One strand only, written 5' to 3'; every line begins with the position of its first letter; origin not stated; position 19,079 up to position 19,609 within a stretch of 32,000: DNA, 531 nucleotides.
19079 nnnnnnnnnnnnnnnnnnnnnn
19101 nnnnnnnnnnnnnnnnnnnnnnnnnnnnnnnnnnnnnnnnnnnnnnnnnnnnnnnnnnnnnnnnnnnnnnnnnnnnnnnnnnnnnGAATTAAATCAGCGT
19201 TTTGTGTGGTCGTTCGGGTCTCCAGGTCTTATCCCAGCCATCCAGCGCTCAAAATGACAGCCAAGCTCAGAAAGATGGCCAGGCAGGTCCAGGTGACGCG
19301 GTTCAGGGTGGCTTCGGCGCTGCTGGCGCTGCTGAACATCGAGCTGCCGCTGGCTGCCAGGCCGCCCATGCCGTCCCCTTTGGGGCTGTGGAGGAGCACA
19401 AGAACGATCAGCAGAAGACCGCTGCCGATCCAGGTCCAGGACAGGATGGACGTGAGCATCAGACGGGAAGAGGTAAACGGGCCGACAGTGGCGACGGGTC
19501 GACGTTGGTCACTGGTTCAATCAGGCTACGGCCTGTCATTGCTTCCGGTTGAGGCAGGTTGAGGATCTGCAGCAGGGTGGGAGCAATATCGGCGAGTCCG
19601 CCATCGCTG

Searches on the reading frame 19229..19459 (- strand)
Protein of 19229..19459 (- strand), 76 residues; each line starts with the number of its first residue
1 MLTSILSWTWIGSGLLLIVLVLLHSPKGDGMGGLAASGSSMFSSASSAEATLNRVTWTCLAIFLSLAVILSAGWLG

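Call 3: search_protein_families(library=pfam, proteins=[window:19229-19459:-], max_evalue=1)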
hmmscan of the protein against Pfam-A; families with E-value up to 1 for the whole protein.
window:19229-19459:- (76 aa): 1 family
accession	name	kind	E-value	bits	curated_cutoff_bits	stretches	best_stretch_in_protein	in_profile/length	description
PF03840.19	SecG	-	5.3e-17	62.1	29.2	1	5-71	1-68/70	Preprotein translocase SecG subunit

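Call 12: find_related_loci(query=window:19229-19459:-, collection=genome_contigs, flank=9000)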
Query window:19229-19459:- (76 aa) in genome_contigs; peptide patterns used: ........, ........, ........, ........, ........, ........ (x = any residue, [..] = any of these).
600 stretches matched a pattern (row limit reached: there are more); 163 encode a relative of the query (tblastn E <= 1e-3); the best 80 are kept; 80 distinct loci.
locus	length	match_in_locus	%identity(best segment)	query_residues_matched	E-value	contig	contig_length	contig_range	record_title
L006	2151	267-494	100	1-76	2e-42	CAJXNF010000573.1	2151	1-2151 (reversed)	MAG TPA_asm: uncultured proteobacterium isolate SRR4030075_bin.2_MetaBAT_v2.12.1_MAG genome assembly, contig: NODE_32303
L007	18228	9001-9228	87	1-76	4e-37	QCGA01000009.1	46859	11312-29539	Prochlorococcus sp. AG-363-O16 Ga0115820_109, whole genome shotgun sequence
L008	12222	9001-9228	71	1-76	3e-35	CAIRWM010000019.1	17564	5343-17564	MAG: uncultured cyanobacterium isolate Erken-D3_bin-1049 genome assembly, contig: bin-1049:019/147, whole genome shotgun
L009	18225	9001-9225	83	1-75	3e-35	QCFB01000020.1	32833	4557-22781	Prochlorococcus sp. AG-363-A16 Ga0115795_120, whole genome shotgun sequence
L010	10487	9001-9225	81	1-75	7e-35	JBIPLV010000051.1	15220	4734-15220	MAG: Cyanobium sp. isolate ME2015-09-16_3300042289_group6_bin137 Rohwer_bin1337_scaffold_3683_c1, whole genome shotgun s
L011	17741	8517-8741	77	1-75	2e-34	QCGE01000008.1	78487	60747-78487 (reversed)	Prochlorococcus sp. AG-363-P08 Ga0115824_108, whole genome shotgun sequence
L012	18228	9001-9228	79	1-76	1e-34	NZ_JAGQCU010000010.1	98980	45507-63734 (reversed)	Cyanobium sp. ATX 6A2 ATX-6A2-C10, whole genome shotgun sequence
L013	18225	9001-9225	80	1-75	2e-34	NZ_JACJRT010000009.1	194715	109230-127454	Cyanobium sp. FACHB-13342 contig9, whole genome shotgun sequence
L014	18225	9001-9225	81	1-75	3e-34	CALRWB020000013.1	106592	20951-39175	MAG: Chitinophaga pinensis isolate JJ-LAS36-244-2-mx-bin628 genome assembly, contig: JJ-ZLK5-86-C13, whole genome shotgu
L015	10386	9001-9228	82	1-76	9e-34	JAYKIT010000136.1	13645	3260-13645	MAG: Synechococcus sp. isolate 656000 NODE_54779436, whole genome shotgun sequence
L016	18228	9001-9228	78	1-76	7e-34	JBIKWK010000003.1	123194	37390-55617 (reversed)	MAG: Prochlorococcaceae cyanobacterium isolate ME2015-09-13_3300035666_group6_bin200 Rohwer_bin1357_scaffold_47_c2, whol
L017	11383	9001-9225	81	1-75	4e-34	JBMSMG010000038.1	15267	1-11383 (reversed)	MAG: Prochlorococcaceae cyanobacterium isolate ARD_V8_S6_100percent_par_metabat.2 NODE_2614_length_15267_cov_26.531554,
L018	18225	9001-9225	80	1-75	1e-33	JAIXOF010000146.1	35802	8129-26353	MAG: Cyanobium sp. C1_MAG_00004 C1_MAG_00004_000000000182, whole genome shotgun sequence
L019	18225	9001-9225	88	1-75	1e-33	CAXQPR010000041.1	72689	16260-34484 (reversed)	MAG: Salipiger bermudensis isolate 3um_C4B0804_5.29 genome assembly, contig: k127_356961, whole genome shotgun sequence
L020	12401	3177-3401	77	1-75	2e-33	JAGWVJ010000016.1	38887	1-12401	MAG: Cyanobacteria bacterium REEB417 contig-150_1723, whole genome shotgun sequence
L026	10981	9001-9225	76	1-75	7e-33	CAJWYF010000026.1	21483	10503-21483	MAG TPA_asm: uncultured Synechococcus sp. isolate ERR599043_bin.104_MetaBAT_v2.12.1_MAG genome assembly, contig: NODE_22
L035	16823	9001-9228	79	1-76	9e-32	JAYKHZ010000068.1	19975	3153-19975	MAG: Synechococcus sp. isolate 311938 NODE_7921049, whole genome shotgun sequence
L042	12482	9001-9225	87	1-75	3e-31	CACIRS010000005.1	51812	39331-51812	uncultured Prochlorococcus sp. isolate AG-439-E13 genome assembly, contig: AG-439-E13_NODE_5, whole genome shotgun seque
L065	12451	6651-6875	92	1-75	9e-28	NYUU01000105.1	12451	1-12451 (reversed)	MAG: Synechococcus sp. CPC35 49761, whole genome shotgun sequence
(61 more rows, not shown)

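Call 18: search_protein_families(library=pfam, proteins=[L006:578-1606:+, L006:1618-2097:-, L065:6898-8010:-, L065:8158-9324:+, L065:9442-10479:+, L035:9300-10658:-, L035:10851-13100:+, L026:9317-10981:+, L042:9350-11395:+, L019:9343-9777:-], max_evalue=0.01)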
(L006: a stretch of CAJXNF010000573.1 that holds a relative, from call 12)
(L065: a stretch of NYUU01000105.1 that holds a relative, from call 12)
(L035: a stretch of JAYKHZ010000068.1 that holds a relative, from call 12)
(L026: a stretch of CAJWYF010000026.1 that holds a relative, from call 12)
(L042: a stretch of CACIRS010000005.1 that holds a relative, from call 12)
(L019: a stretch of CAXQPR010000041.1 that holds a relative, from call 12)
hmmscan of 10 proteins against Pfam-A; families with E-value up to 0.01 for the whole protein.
L006:578-1606:+ (342 aa): 3 families
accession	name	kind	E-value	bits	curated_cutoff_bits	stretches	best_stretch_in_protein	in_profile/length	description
PF13704.12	Glyco_tranf_2_4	-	3e-14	53.7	27.5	1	16-121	1-98/98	Glycosyl transferase family 2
PF01697.33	Glyco_transf_92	-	4.5e-06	26.9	23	1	20-204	18-217/249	Glycosyltransferase family 92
PF00535.33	Glycos_transf_2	-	0.00012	22.5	23.3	1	12-184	3-162/168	Glycosyl transferase family 2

L006:1618-2097:- (159 aa): 3 families
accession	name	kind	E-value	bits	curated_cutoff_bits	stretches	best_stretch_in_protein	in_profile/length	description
PF16526.10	CLZ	-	0.0014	19.4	26.7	1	120-150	21-51/71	C-terminal leucine zipper domain of cyclic nucleotide-gated channels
PF10779.14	XhlA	-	0.007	16.9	34.7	0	103-147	5-49/67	Haemolysin XhlA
PF19220.6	Rod_CreS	-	0.007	15.9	100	1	100-156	18-74/359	Crescentin, rod domain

L065:6898-8010:- (370 aa): 0 families

L065:8158-9324:+ (388 aa): 0 families

L065:9442-10479:+ (345 aa): 0 families

L035:9300-10658:- (452 aa): 1 family
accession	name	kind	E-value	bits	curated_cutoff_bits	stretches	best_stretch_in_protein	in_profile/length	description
PF00909.26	Ammonium_transp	-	1.1e-107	360.7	23.2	1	46-442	2-399/399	Ammonium Transporter Family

L035:10851-13100:+ (749 aa): 20 families
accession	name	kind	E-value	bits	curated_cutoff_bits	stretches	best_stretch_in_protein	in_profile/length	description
PF13844.12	Glyco_transf_41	-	6.6e-35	120.8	25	2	535-722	363-542/543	Glycosyl transferase family 41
PF07719.23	TPR_2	-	5.5e-29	98.3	27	3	168-201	1-34/34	Tetratricopeptide repeat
PF13181.12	TPR_8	-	5.8e-23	79.5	25.7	2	168-201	1-34/34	Tetratricopeptide repeat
PF00515.34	TPR_1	-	4.1e-21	74.3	27.8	2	173-201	6-34/34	Tetratricopeptide repeat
PF14559.12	TPR_19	-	2.2e-19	70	25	3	79-143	4-68/68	Tetratricopeptide repeat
PF13431.12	TPR_17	-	2.1e-18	65.4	24.4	1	122-154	1-33/34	Tetratricopeptide repeat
PF13414.12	TPR_11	-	2.5e-18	65.9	26.8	2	142-180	2-40/42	TPR repeat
PF13428.12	TPR_14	-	6.3e-16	57.7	23.5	0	171-210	4-43/44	Tetratricopeptide repeat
PF23914.1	TPR_CcmH_CycH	-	1.3e-12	48.3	42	2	68-167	52-154/158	Cytochrome c-type biogenesis protein H TPR domain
PF13424.12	TPR_12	-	1.1e-10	42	30.1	1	137-198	6-75/77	Tetratricopeptide repeat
PF13432.12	TPR_16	-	1.5e-09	38.6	32.7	1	141-202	4-65/65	Tetratricopeptide repeat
PF13174.12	TPR_6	-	2.2e-09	37.8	26.3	0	171-200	3-32/33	Tetratricopeptide repeat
PF13429.12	TPR_15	-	8.1e-08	32.5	26.2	1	70-261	12-207/280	Tetratricopeptide repeat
PF25064.1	ARM_TT21_5th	-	4.9e-07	30.5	27.8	1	72-127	7-62/117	TT21 fifth ARM repeats domain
PF12895.13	ANAPC3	-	4.9e-07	30.4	27.2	1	114-193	3-81/82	Anaphase-promoting complex, cyclosome, subunit 3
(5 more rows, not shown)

L026:9317-10981:+ (555 aa): 13 families
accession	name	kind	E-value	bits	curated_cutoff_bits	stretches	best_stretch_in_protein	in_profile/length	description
PF13844.12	Glyco_transf_41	-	9.9e-37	126.8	25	2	247-400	67-221/543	Glycosyl transferase family 41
PF24575.1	TPR_Slam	-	3.9e-08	34.1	35.2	1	93-150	45-102/104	Surface lipoprotein assembly modifier, N-terminal TPR repeats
PF13432.12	TPR_16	-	1.1e-07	32.6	32.7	2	107-163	9-65/65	Tetratricopeptide repeat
PF13428.12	TPR_14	-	2.7e-07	31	23.5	0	96-137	2-43/44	Tetratricopeptide repeat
PF14559.12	TPR_19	-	6.9e-07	29.9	25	1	73-131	3-61/68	Tetratricopeptide repeat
PF00515.34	TPR_1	-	7.2e-06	26.1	27.8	0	96-128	2-34/34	Tetratricopeptide repeat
PF07719.23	TPR_2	-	1.2e-05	25.5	27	0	96-127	2-33/34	Tetratricopeptide repeat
PF16918.11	PknG_TPR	-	4.7e-05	22.8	27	1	74-157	141-223/340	Protein kinase G tetratricopeptide repeat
PF13181.12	TPR_8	-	0.00043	20.7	25.7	0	96-127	2-33/34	Tetratricopeptide repeat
PF23914.1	TPR_CcmH_CycH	-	0.0025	18.1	42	0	75-158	64-150/158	Cytochrome c-type biogenesis protein H TPR domain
PF13424.12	TPR_12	-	0.0027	18.3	30.1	0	77-122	26-72/77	Tetratricopeptide repeat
PF13431.12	TPR_17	-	0.0041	17.7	24.4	0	84-114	2-32/34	Tetratricopeptide repeat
PF13414.12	TPR_11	-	0.0066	16.6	26.8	0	73-109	6-42/42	TPR repeat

L042:9350-11395:+ (681 aa): 2 families
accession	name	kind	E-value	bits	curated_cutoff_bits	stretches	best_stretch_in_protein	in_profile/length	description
PF01555.25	N6_N4_Mtase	-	7e-46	157.4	26.7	1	87-392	1-220/221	DNA methylase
PF13847.12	Methyltransf_31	-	0.002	18.2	27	1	353-427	3-71/145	Methyltransferase domain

L019:9343-9777:- (144 aa): 1 family
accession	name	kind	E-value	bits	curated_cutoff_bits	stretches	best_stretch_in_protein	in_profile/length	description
PF01741.23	MscL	-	4.3e-19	69.5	27.4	1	31-125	2-100/123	Large-conductance mechanosensitive channel, MscL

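Call 33: find_related_loci(query=window:19229-19459:-, collection=metagenome_contigs, flank=7000)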
Query window:19229-19459:- (76 aa) in metagenome_contigs; peptide patterns used: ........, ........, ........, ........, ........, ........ (x = any residue, [..] = any of these).
600 stretches matched a pattern (row limit reached: there are more); 80 encode a relative of the query (tblastn E <= 1e-3); 80 distinct loci.
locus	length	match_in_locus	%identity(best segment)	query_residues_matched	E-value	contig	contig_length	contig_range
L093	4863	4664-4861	100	1-66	8e-37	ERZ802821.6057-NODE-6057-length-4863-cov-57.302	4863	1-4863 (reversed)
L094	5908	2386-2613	82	1-76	5e-36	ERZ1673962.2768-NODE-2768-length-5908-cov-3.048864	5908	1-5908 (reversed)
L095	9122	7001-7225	81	1-75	4e-35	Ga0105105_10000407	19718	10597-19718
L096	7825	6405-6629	81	1-75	2e-34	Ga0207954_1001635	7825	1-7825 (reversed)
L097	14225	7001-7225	81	1-75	2e-34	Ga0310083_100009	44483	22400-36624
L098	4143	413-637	76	1-75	3e-33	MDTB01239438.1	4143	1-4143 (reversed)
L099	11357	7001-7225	80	1-75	3e-33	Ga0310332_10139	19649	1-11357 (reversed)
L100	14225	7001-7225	79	1-75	3e-33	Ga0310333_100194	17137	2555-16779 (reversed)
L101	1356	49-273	76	1-75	2e-33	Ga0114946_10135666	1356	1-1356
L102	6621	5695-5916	76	2-75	9e-33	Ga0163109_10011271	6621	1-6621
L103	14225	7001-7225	77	1-75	4e-32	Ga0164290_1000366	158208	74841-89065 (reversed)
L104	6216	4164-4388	72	1-75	9e-32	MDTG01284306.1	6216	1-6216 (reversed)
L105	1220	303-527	73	1-75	2e-32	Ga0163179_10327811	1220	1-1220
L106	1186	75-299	73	1-75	1e-31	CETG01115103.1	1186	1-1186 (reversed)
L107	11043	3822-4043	84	2-75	5e-31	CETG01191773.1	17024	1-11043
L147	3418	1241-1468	93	1-76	7e-25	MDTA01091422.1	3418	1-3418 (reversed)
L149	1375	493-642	94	1-50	1e-24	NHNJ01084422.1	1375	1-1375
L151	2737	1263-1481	93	1-73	3e-22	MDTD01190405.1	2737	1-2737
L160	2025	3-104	100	43-76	6e-16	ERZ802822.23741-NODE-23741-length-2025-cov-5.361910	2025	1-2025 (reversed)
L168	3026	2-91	97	47-76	3e-13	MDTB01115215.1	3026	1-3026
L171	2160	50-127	88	51-76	6e-10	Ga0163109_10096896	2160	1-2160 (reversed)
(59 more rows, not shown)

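Call 36: search_protein_families(library=pfam, proteins=[L168:185-1183:+, L168:1573-2376:-, L171:218-1195:+, L171:1400-2158:-, L151:1490-2602:-, L160:1228-2025:-, L147:2336-2830:+, L147:1568-1927:-, L149:989-1375:-, L065:6898-8010:-], max_evalue=0.1)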
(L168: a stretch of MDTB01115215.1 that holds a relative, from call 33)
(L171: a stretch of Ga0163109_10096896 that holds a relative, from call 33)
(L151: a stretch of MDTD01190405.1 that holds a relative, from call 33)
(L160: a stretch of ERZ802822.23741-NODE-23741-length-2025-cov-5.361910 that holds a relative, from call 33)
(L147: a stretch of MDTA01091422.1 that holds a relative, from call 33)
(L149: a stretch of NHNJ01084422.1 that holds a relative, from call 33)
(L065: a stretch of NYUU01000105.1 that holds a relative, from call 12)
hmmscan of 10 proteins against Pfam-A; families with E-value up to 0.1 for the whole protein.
L168:185-1183:+ (332 aa): 0 families

L168:1573-2376:- (267 aa): 2 families
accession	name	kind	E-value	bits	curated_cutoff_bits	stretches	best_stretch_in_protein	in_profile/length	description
PF00535.33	Glycos_transf_2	-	4e-10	40.3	23.3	1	5-153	2-154/168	Glycosyl transferase family 2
PF13641.12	Glyco_tranf_2_3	-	0.02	15.4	27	1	3-101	3-102/230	Glycosyltransferase like family 2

L171:218-1195:+ (325 aa): 0 families

L171:1400-2158:- (252 aa): 1 family
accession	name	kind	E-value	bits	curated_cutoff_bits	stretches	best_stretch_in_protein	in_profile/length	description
PF00535.33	Glycos_transf_2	-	5.5e-05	23.6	23.3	1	4-122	13-128/168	Glycosyl transferase family 2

L151:1490-2602:- (370 aa): 0 families

L160:1228-2025:- (265 aa): 8 families
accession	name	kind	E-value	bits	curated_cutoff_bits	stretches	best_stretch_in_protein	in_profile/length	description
PF16526.10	CLZ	-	0.00098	19.9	26.7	1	226-256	21-51/71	C-terminal leucine zipper domain of cyclic nucleotide-gated channels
PF19220.6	Rod_CreS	-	0.017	14.6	100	1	206-262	18-74/359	Crescentin, rod domain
PF10779.14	XhlA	-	0.029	15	34.7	1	209-253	5-49/67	Haemolysin XhlA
PF13094.11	CENP-Q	-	0.029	14.9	28.5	1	205-258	26-79/162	CENP-Q, a CENPA-CAD centromere complex subunit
PF11559.13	ADIP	-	0.031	14.8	34.3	1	204-263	69-128/151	Afadin- and alpha -actinin-Binding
PF06160.17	EzrA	-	0.037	12.8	39.6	1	195-257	373-435/557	Septation ring formation regulator, EzrA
PF07321.17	YscO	-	0.057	13.9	28.8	1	215-262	66-113/149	Type III secretion protein YscO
PF08614.16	ATG16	-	0.085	13.5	33.7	0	206-256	107-157/200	Autophagy protein 16 (ATG16)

L147:2336-2830:+ (164 aa): 1 family
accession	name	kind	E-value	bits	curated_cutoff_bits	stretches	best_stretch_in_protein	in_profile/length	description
PF06739.17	SBBP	-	0.00019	21.7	20.5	1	7-41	1-37/38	Beta-propeller repeat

L147:1568-1927:- (119 aa): 3 families
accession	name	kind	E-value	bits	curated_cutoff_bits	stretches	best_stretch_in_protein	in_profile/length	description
PF03285.20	Paralemmin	-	0.0063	16.5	27.3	1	48-91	37-84/333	Paralemmin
PF05300.16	MIC19_MIC25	-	0.03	15.2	33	1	14-102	3-85/168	MICOS complex subunit MIC19/MIC25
PF20497.3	SWI-SNF_Ssr4_C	-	0.09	12.6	22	1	49-116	154-209/456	SWI/SNF and RSC complexes subunit Ssr4 C-terminal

L149:989-1375:- (128 aa): 0 families

L065:6898-8010:- (370 aa): 0 families

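Call 71: search_protein_families(library=ncbifam, proteins=[L168:185-1183:+, L171:218-1195:+, L151:1490-2602:-, L065:6898-8010:-, L065:8158-9324:+, L065:9442-10479:+, L006:578-1606:+], max_evalue=1)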
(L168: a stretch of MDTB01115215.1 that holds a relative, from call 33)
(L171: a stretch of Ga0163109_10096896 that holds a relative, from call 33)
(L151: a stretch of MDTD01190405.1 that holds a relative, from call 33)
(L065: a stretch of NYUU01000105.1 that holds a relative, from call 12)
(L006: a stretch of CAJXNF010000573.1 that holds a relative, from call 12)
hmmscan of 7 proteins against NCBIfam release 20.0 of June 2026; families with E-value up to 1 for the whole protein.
L168:185-1183:+ (332 aa): 0 families

L171:218-1195:+ (325 aa): 0 families

L151:1490-2602:- (370 aa): 0 families

L065:6898-8010:- (370 aa): 1 family
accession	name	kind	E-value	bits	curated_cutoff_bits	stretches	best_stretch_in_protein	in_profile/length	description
NF003791.0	PRK05379.2-3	equivalog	0.065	12.4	409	1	103-135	104-136/340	bifunctional nicotinamide-nucleotide adenylyltransferase/Nudix hydroxylase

L065:8158-9324:+ (388 aa): 0 families

L065:9442-10479:+ (345 aa): 1 family
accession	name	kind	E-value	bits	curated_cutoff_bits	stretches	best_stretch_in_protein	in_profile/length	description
NF041270.1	bla_Bcer_III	exception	0.042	13.2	670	1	241-312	24-93/314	class A beta-lactamase BlaIII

L006:578-1606:+ (342 aa): 2 families
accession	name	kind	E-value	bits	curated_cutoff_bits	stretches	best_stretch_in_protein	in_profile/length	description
TIGR01145.1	ATP_synt_delta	equivalog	0.0024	18.1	57.5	1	189-213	143-167/172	ATP synthase F1 subunit delta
NF007650.0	PRK10318.3-2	equivalog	0.17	12.2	238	1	86-131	41-85/117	hypothetical protein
